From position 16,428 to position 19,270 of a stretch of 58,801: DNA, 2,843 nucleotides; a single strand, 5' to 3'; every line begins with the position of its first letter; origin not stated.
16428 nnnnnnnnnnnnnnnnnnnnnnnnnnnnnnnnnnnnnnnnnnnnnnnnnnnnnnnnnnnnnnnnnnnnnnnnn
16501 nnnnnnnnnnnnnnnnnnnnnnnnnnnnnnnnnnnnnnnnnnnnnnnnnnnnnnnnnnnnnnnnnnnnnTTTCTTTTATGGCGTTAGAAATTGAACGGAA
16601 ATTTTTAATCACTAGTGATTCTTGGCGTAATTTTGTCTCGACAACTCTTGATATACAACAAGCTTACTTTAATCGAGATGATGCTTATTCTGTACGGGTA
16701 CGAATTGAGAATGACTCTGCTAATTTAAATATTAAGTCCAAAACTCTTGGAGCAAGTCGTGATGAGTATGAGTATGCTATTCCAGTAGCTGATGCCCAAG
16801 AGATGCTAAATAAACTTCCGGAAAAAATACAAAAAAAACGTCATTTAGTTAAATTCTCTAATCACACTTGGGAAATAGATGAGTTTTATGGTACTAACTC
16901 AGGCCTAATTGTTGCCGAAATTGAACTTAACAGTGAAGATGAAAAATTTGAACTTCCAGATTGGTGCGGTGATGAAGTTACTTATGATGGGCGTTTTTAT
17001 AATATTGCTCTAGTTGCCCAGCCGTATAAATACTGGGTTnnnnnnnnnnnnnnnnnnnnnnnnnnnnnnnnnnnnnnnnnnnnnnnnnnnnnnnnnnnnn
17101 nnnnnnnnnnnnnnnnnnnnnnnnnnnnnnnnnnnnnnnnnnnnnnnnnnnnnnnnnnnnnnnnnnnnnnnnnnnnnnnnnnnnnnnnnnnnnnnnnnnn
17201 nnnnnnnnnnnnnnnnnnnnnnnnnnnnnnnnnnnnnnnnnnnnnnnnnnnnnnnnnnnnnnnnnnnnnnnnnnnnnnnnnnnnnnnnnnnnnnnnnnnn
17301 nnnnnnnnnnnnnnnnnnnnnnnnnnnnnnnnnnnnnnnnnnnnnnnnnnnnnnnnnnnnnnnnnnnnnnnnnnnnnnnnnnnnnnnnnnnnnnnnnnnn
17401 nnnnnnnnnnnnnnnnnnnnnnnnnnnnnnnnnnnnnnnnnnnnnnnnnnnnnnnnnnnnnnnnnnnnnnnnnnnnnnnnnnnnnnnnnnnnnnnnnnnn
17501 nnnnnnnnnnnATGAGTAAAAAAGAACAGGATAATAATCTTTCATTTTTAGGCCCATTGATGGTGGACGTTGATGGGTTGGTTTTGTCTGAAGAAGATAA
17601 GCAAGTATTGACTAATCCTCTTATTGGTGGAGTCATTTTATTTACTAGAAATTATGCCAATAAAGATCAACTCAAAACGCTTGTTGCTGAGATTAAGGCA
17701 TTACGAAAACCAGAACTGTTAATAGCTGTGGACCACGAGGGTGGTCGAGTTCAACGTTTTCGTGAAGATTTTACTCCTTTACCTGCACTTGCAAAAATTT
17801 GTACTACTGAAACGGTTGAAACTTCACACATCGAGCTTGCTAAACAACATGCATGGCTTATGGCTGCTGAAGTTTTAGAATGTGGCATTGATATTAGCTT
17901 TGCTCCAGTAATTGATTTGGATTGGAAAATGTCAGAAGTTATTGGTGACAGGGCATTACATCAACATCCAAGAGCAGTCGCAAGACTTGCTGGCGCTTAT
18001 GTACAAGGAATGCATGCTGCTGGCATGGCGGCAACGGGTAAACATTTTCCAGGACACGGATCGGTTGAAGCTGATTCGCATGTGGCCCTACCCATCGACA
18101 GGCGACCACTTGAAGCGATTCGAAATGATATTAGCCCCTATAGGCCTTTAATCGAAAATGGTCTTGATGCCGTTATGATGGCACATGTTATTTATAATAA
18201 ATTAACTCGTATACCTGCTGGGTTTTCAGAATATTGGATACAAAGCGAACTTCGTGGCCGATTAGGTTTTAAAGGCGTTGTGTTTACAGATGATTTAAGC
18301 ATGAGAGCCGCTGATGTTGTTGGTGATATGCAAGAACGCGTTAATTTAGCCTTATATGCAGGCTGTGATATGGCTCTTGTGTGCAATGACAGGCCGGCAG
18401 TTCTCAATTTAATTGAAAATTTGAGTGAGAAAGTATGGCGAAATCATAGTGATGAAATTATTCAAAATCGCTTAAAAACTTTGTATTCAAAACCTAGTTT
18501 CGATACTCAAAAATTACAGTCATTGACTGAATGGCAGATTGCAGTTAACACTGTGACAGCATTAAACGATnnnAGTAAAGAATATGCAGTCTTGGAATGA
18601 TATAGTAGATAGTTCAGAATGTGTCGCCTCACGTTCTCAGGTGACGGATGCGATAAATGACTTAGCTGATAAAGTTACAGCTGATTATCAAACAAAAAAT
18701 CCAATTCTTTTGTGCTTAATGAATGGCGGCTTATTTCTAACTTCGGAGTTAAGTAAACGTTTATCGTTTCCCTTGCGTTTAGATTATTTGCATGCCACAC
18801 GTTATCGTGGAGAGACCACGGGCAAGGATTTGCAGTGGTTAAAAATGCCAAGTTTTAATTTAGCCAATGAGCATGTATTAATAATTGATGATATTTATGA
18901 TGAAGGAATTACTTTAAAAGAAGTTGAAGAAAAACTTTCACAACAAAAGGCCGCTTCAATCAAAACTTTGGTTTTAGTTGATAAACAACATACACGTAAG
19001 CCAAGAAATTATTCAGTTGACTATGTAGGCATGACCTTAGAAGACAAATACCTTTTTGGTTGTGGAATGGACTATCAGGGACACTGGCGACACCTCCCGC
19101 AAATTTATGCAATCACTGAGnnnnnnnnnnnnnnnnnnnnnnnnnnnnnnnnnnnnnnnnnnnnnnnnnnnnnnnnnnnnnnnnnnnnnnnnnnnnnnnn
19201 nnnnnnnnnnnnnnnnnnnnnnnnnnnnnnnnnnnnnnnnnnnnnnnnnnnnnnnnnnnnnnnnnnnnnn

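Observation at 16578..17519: Cytoplasmic CYTH-YkuD fusion translationally coupled to nagZ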

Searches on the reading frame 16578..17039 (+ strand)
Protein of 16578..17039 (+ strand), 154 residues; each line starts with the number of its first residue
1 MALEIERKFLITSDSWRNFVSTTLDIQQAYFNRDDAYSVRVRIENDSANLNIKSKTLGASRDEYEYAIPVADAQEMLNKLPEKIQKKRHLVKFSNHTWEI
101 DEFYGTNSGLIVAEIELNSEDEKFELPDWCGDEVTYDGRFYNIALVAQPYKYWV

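Call 21: find_homologous_proteins(query=window:16578-17039:+)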
Query seq(154 aa) (154 aa): 5454 proteins with E <= 0.001 among 5466 candidates; the best 120 are listed.
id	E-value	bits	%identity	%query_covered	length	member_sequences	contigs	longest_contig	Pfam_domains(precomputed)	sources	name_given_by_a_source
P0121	1.7e-51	192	59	99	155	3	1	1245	PF01928.27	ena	-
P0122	2.3e-51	192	60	99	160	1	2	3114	PF01928.27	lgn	-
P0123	2.3e-51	192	61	99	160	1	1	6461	PF01928.27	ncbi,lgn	ncbi:CYTH domain-containing protein [Acidihalobacter prosperus]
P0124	4.9e-51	191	61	99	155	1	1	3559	PF01928.27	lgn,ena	-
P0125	7.4e-51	190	59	99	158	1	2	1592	PF01928.27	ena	-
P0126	1.7e-50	189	59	99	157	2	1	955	PF01928.27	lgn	-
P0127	2.3e-50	188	57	99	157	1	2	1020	PF01928.27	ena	-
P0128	2.4e-50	188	59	99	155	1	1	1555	PF01928.27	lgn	-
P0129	2.4e-50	188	57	99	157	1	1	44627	PF01928.27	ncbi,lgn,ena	-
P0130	3.0e-50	188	57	99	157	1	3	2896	PF01928.27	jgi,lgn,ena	-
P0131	4.4e-50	187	58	99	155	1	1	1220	PF01928.27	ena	-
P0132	5.0e-50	187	59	99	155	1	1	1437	PF01928.27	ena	-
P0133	5.9e-50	187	57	99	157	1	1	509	PF01928.27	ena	-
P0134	6.8e-50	187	58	99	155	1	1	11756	PF01928.27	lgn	-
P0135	7.4e-50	187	57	99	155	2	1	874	PF01928.27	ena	-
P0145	2.2e-49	185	57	99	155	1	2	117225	PF01928.27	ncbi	-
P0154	1.7e-48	182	57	99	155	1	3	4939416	PF01928.27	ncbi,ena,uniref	ncbi:CYTH domain-containing protein [Methyloprofundus sp.]|uniref:CYTH domain-containing protein n=1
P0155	1.7e-48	182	57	99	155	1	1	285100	PF01928.27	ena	-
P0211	2.7e-47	178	56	99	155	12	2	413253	PF01928.27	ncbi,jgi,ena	-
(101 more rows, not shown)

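Call 23: find_encoding_contigs(protein=P0154, flank=7000, max_places=1)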
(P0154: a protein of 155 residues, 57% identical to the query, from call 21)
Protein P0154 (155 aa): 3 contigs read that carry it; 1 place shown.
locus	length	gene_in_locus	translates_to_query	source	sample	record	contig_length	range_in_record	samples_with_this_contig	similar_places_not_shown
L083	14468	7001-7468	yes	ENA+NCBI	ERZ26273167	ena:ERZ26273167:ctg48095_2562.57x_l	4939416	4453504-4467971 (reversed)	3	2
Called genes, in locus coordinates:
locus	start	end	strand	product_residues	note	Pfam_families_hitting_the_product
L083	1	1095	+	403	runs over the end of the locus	-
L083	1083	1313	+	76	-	PF07592:DDE_Tnp_ISAZ013 (weak)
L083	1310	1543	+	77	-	-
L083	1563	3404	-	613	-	PF13727:CoA_binding_3, PF13460:NAD_binding_10 (faint), PF01073:3Beta_HSD, PF01370:Epimerase, PF02719:Polysacc_synt_2, PF04321:RmlD_sub_bind, PF08659:KR (weak), PF16363:GDP_Man_Dehyd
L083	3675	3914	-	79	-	-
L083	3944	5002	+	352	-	PF01073:3Beta_HSD, PF01370:Epimerase, PF02719:Polysacc_synt_2, PF04321:RmlD_sub_bind, PF07993:NAD_binding_4 (weak), PF16363:GDP_Man_Dehyd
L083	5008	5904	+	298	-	PF01370:Epimerase, PF04321:RmlD_sub_bind, PF16363:GDP_Man_Dehyd (weak)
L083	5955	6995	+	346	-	PF00106:adh_short (weak), PF01073:3Beta_HSD, PF01370:Epimerase, PF02719:Polysacc_synt_2, PF04321:RmlD_sub_bind, PF08659:KR, PF13460:NAD_binding_10 (weak), PF16363:GDP_Man_Dehyd, +1 more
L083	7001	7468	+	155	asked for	PF01928:CYTH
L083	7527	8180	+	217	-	PF21033:RMD1-3 (faint), PF13428:TPR_14 (faint), PF14559:TPR_19 (weak)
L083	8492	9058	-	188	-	PF01871:AMMECR1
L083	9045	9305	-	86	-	PF01875:Memo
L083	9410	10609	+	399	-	PF07592:DDE_Tnp_ISAZ013, PF13358:DDE_3 (weak)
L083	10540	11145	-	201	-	PF01875:Memo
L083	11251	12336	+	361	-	PF04055:Radical_SAM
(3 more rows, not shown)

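Call 24: find_encoding_contigs(protein=P0211, flank=7000, max_places=1)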
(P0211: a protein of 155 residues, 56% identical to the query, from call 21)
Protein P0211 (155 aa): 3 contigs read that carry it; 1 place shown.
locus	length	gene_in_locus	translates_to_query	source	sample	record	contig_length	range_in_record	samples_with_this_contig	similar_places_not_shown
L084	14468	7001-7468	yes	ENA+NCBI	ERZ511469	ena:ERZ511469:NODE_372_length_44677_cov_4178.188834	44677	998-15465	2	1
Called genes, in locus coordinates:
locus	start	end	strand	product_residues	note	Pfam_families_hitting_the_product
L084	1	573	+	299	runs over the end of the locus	PF01370:Epimerase, PF04321:RmlD_sub_bind, PF16363:GDP_Man_Dehyd, PF07993:NAD_binding_4, PF02719:Polysacc_synt_2 (weak)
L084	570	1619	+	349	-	PF00106:adh_short (faint), PF01073:3Beta_HSD, PF01370:Epimerase, PF02719:Polysacc_synt_2, PF04321:RmlD_sub_bind, PF16363:GDP_Man_Dehyd, PF07993:NAD_binding_4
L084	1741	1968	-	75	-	PF07798:CCDC90-like (weak)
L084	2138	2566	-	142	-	-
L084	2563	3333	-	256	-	PF01553:Acyltransferase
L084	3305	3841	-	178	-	PF00702:Hydrolase, PF08645:PNK3P, PF13419:HAD_2 (faint), PF13242:Hydrolase_like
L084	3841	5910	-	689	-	PF02092:tRNA_synt_2f, PF05746:DALR_1 (weak)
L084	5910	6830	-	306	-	PF02091:tRNA-synt_2e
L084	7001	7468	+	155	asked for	PF01928:CYTH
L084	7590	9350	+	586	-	PF03485:Arg_tRNA_synt_N, PF00750:tRNA-synt_1d, PF05746:DALR_1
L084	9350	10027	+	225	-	PF05036:SPOR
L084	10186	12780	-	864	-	PF01909:NTP_transf_2 (faint), PF08335:GlnD_UR_UTase, PF27444:GlnD_3rd, PF01966:HD, PF27446:GlnD_5th, PF01842:ACT (weak)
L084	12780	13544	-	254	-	PF00557:Peptidase_M24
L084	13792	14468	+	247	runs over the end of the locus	PF00318:Ribosomal_S2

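Call 25: find_encoding_contigs(protein=P0155, flank=7000, max_places=1)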
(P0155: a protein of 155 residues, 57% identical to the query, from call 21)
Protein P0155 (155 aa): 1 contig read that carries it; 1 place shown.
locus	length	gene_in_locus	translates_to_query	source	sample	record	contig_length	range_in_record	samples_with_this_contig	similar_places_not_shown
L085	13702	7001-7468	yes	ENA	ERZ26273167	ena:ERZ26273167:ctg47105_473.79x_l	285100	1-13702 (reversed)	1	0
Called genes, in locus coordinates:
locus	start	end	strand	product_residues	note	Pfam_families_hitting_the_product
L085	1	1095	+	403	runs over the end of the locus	-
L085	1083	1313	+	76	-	PF07592:DDE_Tnp_ISAZ013 (weak)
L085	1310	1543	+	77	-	-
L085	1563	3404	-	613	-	PF13727:CoA_binding_3, PF13460:NAD_binding_10 (faint), PF01073:3Beta_HSD, PF01370:Epimerase, PF02719:Polysacc_synt_2, PF04321:RmlD_sub_bind, PF08659:KR (weak), PF16363:GDP_Man_Dehyd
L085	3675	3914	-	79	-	-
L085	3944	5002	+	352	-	PF01073:3Beta_HSD, PF01370:Epimerase, PF02719:Polysacc_synt_2, PF04321:RmlD_sub_bind, PF07993:NAD_binding_4 (weak), PF16363:GDP_Man_Dehyd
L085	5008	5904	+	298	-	PF01370:Epimerase, PF04321:RmlD_sub_bind, PF16363:GDP_Man_Dehyd (weak)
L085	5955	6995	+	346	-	PF00106:adh_short (weak), PF01073:3Beta_HSD, PF01370:Epimerase, PF02719:Polysacc_synt_2, PF04321:RmlD_sub_bind, PF08659:KR, PF13460:NAD_binding_10 (weak), PF16363:GDP_Man_Dehyd, +1 more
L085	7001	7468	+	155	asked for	PF01928:CYTH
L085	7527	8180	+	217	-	PF21033:RMD1-3 (faint), PF13428:TPR_14 (faint), PF14559:TPR_19 (weak)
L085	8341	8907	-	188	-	PF01871:AMMECR1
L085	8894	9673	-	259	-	PF01875:Memo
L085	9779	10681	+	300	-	PF04055:Radical_SAM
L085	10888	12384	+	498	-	-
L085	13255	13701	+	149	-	?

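Call 26: find_encoding_contigs(protein=P0145, flank=7000, max_places=1)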
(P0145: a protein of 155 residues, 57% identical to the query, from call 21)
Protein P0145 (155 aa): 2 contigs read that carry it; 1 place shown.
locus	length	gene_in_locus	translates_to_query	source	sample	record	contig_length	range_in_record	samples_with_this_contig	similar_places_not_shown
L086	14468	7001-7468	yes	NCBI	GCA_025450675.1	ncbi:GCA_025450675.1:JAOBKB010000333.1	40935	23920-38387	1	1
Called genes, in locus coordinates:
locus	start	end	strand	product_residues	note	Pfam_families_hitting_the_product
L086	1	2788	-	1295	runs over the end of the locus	PF00270:DEAD, PF13401:AAA_22 (weak), PF00271:Helicase_C, PF04408:WHD_HA2 (weak), PF21010:HA2_C, PF07717:OB_NTP_bind, PF11898:DUF3418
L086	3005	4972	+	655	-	PF00481:PP2C, PF13672:PP2C_2, PF07228:SpoIIE, PF03781:FGE-sulfatase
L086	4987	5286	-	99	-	PF10262:Rdx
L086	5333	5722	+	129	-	-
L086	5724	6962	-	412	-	PF07690:MFS_1, PF13000:Acatn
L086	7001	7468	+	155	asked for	PF01928:CYTH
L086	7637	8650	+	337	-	PF13353:Fer4_12, PF04055:Radical_SAM, PF06463:Mob_synth_C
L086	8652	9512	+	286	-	PF02634:FdhD-NarQ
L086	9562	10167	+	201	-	PF12804:NTP_transf_3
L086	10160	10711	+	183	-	PF03205:MobB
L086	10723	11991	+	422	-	PF03453:MoeA_N, PF00994:MoCF_biosynth, PF03454:MoeA_C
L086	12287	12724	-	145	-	PF02391:MoaE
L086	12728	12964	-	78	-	PF02597:ThiS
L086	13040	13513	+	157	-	PF01967:MoaC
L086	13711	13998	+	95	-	-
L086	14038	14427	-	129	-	PF01329:Pterin_4a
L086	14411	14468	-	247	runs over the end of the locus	PF04476:4HFCP_synth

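Call 27: search_protein_families(library=ncbifam, proteins=[L086:5724-6959:-], max_evalue=0.00001)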
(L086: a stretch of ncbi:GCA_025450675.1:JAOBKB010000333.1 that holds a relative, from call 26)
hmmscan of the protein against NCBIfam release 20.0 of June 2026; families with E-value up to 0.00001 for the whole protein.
L086:5724-6959:- (411 aa): 4 families
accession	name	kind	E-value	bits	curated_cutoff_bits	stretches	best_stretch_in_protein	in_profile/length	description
NF008867.0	PRK11902.1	equivalog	1.8e-158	527.9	656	1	7-411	7-413/419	muropeptide transporter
NF008238.0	PRK11010.1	equivalog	1.6e-153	512.1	756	1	10-406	8-407/492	muropeptide MFS transporter AmpG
TIGR00901.2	2A0125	subfamily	4.6e-147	490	350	1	11-398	2-414/417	AmpG family muropeptide MFS transporter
TIGR02718.1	sider_RhtX_FptX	subfamily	3.8e-38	131.4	356.15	1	16-397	4-386/390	RhtX/FptX family siderophore transporter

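Call 29: find_related_loci(query=A2, collection=metagenome_contigs, flank=6000)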
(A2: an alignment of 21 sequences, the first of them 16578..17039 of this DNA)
Query A2 (154 aa) in metagenome_contigs; peptide patterns used: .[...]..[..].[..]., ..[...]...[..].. (x = any residue, [..] = any of these).
599 stretches matched a pattern (row limit reached: there are more); 576 encode a relative of the query (tblastn E <= 1e-3); the best 80 are kept; 80 distinct loci.
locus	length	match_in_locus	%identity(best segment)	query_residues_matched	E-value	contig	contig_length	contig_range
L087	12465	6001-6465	56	1-153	8e-56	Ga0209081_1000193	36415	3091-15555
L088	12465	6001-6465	56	1-153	1e-54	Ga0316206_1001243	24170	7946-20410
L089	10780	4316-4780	55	1-153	2e-54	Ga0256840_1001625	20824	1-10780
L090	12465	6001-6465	57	1-153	3e-54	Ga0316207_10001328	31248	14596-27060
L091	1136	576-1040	55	1-153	2e-56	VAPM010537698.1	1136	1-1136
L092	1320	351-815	59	1-153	1e-55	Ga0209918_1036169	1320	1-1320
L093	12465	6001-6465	55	1-153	6e-53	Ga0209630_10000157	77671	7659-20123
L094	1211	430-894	52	1-153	2e-55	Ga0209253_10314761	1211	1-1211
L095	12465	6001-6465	55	1-153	1e-52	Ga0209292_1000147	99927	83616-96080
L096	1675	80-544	55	1-154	8e-54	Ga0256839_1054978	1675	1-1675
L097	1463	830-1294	54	1-153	3e-54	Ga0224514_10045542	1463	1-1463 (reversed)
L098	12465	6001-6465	55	1-153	9e-52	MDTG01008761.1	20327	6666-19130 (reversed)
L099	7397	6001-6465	54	1-153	6e-52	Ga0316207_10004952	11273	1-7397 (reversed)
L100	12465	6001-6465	52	1-153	2e-51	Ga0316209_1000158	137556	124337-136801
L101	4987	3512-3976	54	1-153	4e-51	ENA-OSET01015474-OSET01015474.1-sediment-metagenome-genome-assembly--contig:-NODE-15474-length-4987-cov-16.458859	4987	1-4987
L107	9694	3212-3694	50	1-153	2e-50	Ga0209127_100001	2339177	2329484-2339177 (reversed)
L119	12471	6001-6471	52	1-153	1e-49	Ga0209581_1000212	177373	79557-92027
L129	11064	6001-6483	49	1-153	2e-48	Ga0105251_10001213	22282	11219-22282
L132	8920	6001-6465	50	1-153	1e-48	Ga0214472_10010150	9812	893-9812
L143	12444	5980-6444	50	1-153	5e-48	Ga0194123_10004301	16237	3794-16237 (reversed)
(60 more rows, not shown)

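Call 52: search_protein_families(library=pfam, alignment_id=A4, max_evalue=0.00001)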
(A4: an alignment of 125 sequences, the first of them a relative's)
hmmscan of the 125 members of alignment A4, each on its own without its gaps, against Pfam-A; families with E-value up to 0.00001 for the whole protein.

A. member 1, L083:5008-5901:+ (298 aa): 3 families
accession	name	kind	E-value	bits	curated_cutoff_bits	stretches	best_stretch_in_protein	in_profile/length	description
PF04321.23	RmlD_sub_bind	-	3.6e-105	351.6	27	1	1-294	1-284/287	RmlD substrate binding domain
PF01370.27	Epimerase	-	6.1e-18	65.5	20.9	1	3-178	1-201/240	NAD dependent epimerase/dehydratase family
PF16363.11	GDP_Man_Dehyd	-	3.5e-07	30.5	27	1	36-145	57-170/332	GDP-mannose 4,6 dehydratase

B. families by the number of members that match (of 125 scanned): 115 families (the first 25 are shown)
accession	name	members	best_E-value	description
PF07690.21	MFS_1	7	5.2e-38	Major Facilitator Superfamily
PF00072.30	Response_reg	6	9.3e-31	Response regulator receiver domain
PF16363.11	GDP_Man_Dehyd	5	1.7e-55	GDP-mannose 4,6 dehydratase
PF01370.27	Epimerase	5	2e-54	NAD dependent epimerase/dehydratase family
PF05746.21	DALR_1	5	1.4e-34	DALR anticodon binding domain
PF00196.25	GerE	5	1.5e-19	Bacterial regulatory proteins, luxR family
PF13000.13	Acatn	5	1.9e-13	Acetyl-coenzyme A transporter 1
PF11062.13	DUF2863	4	3.1e-159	Protein of unknown function (DUF2863)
PF04321.23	RmlD_sub_bind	4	3.6e-105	RmlD substrate binding domain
PF00266.25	Aminotran_5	4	2.9e-57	Aminotransferase class-V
PF04055.27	Radical_SAM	4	4.8e-34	Radical SAM superfamily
PF03485.21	Arg_tRNA_synt_N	4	1.3e-23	Arginyl tRNA synthetase N terminal domain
PF00750.26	tRNA-synt_1d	4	6.1e-23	tRNA synthetases class I (R), catalytic domain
PF13353.11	Fer4_12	4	5.7e-09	4Fe-4S single cluster domain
PF13181.12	TPR_8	4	1.8e-08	Tetratricopeptide repeat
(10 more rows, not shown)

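Call 73: search_protein_families(library=ncbifam, proteins=[L093:4456-5985:+, L119:4694-5917:-, L143:4668-5945:-, L132:4447-5691:-, L107:3746-4450:+], max_evalue=1e-20)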
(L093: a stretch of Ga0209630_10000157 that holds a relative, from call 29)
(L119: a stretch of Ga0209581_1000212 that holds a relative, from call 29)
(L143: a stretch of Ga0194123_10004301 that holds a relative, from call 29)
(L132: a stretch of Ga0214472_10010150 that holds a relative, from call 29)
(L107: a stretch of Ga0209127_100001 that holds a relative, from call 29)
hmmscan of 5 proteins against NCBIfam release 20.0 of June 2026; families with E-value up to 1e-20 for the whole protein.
L093:4456-5985:+ (510 aa): 4 families
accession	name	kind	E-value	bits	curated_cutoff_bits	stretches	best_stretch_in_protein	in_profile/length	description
TIGR00901.2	2A0125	subfamily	5.3e-155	516.2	350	1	12-501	2-415/417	AmpG family muropeptide MFS transporter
NF008867.0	PRK11902.1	equivalog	8.1e-69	232.6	656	2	6-218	5-201/419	muropeptide transporter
NF008238.0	PRK11010.1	equivalog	1.5e-67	228.5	756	2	8-219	6-201/492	muropeptide MFS transporter AmpG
TIGR02718.1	sider_RhtX_FptX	subfamily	9.4e-31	107.1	356.15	1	18-207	5-181/390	RhtX/FptX family siderophore transporter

L119:4694-5917:- (408 aa): 4 families
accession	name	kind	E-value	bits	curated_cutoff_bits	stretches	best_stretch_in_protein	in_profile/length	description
NF008867.0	PRK11902.1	equivalog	3e-138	461.3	656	1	3-406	11-415/419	muropeptide transporter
NF008238.0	PRK11010.1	equivalog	5.1e-132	441.2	756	1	3-395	10-403/492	muropeptide MFS transporter AmpG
TIGR00901.2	2A0125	subfamily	3.1e-127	424.7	350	1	3-391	2-414/417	AmpG family muropeptide MFS transporter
TIGR02718.1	sider_RhtX_FptX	subfamily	3.6e-34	118.3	356.15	1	7-389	3-385/390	RhtX/FptX family siderophore transporter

L143:4668-5945:- (426 aa): 4 families
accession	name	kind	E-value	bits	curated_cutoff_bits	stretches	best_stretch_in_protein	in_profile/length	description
NF008867.0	PRK11902.1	equivalog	4.4e-122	408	656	1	20-418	11-411/419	muropeptide transporter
TIGR00901.2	2A0125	subfamily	3.2e-119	398.3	350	1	23-407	5-414/417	AmpG family muropeptide MFS transporter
NF008238.0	PRK11010.1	equivalog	2.6e-116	389.4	756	1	27-414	17-406/492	muropeptide MFS transporter AmpG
TIGR02718.1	sider_RhtX_FptX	subfamily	6.3e-32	111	356.15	1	22-409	1-389/390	RhtX/FptX family siderophore transporter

L132:4447-5691:- (415 aa): 4 families
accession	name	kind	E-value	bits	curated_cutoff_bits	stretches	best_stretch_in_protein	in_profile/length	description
NF008238.0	PRK11010.1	equivalog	1.8e-147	492.1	756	1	8-407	5-405/492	muropeptide MFS transporter AmpG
NF008867.0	PRK11902.1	equivalog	3.4e-147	490.8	656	1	7-412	5-411/419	muropeptide transporter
TIGR00901.2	2A0125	subfamily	7.7e-139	462.9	350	1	13-403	2-416/417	AmpG family muropeptide MFS transporter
TIGR02718.1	sider_RhtX_FptX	subfamily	2.1e-37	129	356.15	1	17-395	3-382/390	RhtX/FptX family siderophore transporter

L107:3746-4450:+ (235 aa): 0 families

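Call 74: search_protein_families(library=pfam, proteins=[L107:3746-4450:+, L129:6643-7317:+], max_evalue=0.001)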
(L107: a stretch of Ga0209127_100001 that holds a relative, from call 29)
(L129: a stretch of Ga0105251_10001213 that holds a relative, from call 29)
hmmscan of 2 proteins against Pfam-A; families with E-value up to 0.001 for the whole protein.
L107:3746-4450:+ (235 aa): 2 families
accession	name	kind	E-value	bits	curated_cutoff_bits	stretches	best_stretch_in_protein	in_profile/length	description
PF01323.26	DSBA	-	4.4e-38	131.4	25.6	1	3-204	2-190/191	DSBA-like thioredoxin domain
PF13462.12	Thioredoxin_4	-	2e-05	25.3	23.2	1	137-204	98-163/165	Thioredoxin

L129:6643-7317:+ (225 aa): 3 families
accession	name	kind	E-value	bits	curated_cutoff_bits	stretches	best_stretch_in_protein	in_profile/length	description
PF01323.26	DSBA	-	3.4e-39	135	25.6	1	3-204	2-190/191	DSBA-like thioredoxin domain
PF13462.12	Thioredoxin_4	-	3.6e-05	24.5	23.2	1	121-204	82-163/165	Thioredoxin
PF13098.12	Thioredoxin_2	-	0.00085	20.1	27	0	157-204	60-104/104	Thioredoxin-like domain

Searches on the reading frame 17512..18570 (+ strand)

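Call 3: search_protein_families(library=pfam, proteins=[window:17512-18570:+], max_evalue=0.01)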
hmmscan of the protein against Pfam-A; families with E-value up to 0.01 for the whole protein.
window:17512-18570:+ (353 aa): 1 family
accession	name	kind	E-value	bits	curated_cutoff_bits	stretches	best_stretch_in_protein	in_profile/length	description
PF00933.27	Glyco_hydro_3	-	9.9e-80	268.8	27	1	24-305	15-300/316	Glycosyl hydrolase family 3 N terminal domain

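Call 4: search_protein_families(library=ncbifam, proteins=[window:17512-18570:+], max_evalue=0.01)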
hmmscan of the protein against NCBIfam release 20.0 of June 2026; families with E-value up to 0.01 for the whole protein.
window:17512-18570:+ (353 aa): 6 families
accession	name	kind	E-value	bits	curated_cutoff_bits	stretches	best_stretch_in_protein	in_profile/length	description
NF003740.0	PRK05337.1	equivalog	2e-134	448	207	1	13-350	2-334/340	beta-N-acetylhexosaminidase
NF052329.1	XyloArabinsidase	equivalog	8.3e-17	60.5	1050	1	108-293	124-310/750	beta-xylosidase/alpha-l-arabinosidase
NF011678.0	PRK15098.1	equivalog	3.3e-11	42.4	666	1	107-291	132-321/765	beta-glucosidase BglX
NF052331.1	Bet13-16Glucosase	equivalog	4.8e-09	34.9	1330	1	106-290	107-297/750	exo-beta-d-1,3/1,6-glucosidase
NF041579.1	betaxyl_Flavo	equivalog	0.00068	17.9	1350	1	148-304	139-304/716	beta-xylosidase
NF052330.1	BetGlucosiCelf0468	equivalog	0.0013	17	1300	1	104-265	66-227/817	beta-d-glucosidase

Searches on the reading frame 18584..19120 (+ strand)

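Call 3: search_protein_families(library=pfam, proteins=[window:18584-19120:+], max_evalue=0.01)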
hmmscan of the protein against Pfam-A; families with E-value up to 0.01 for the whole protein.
window:18584-19120:+ (179 aa): 1 family
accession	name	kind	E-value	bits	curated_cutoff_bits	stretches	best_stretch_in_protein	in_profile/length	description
PF00156.33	Pribosyltran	-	2.4e-23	82.6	26.3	1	18-163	3-156/158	Phosphoribosyl transferase domain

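Call 4: search_protein_families(library=ncbifam, proteins=[window:18584-19120:+], max_evalue=0.01)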
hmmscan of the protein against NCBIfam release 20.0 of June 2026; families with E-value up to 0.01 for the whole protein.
window:18584-19120:+ (179 aa): 12 families
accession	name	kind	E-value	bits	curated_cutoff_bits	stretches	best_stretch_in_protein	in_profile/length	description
NF006605.0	PRK09162.1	equivalog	3.4e-67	225.4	181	1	4-178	7-181/183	hypoxanthine-guanine phosphoribosyltransferase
TIGR01203.1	HGPRTase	equivalog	4.4e-38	130.7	150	1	16-177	4-166/167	hypoxanthine phosphoribosyltransferase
NF003545.0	PRK05205.1-1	equivalog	1.7e-07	30.9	140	1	23-152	9-145/171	bifunctional pyr operon transcriptional regulator/uracil phosphoribosyltransferase PyrR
NF002620.0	PRK02277.1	subfamily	7.9e-07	28.9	115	1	33-139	81-185/201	orotate phosphoribosyltransferase-like protein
NF003548.0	PRK05205.1-4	equivalog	2.8e-06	27.3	218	1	35-150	28-144/173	bifunctional pyr operon transcriptional regulator/uracil phosphoribosyltransferase PyrR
NF003549.0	PRK05205.1-5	equivalog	2e-05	24.1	138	1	14-152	8-155/182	bifunctional pyr operon transcriptional regulator/uracil phosphoribosyltransferase PyrR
NF002095.0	PRK00934.1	equivalog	2.5e-05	23.6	296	1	18-128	137-238/287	ribose-phosphate diphosphokinase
NF006613.0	PRK09177.1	equivalog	3e-05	23.6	138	1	16-126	13-117/159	xanthine phosphoribosyltransferase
TIGR00201.1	comF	subfamily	0.0002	21.4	233.55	1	92-132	149-189/190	ComF family protein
TIGR01251.1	ribP_PPkin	subfamily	0.00036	19.5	113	1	21-127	143-242/309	ribose-phosphate diphosphokinase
NF001097.0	PRK00129.1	equivalog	0.0069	16.1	114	1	34-133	66-162/209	uracil phosphoribosyltransferase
NF002635.0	PRK02304.1-4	subfamily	0.009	15.6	146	0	95-138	115-158/188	adenine phosphoribosyltransferase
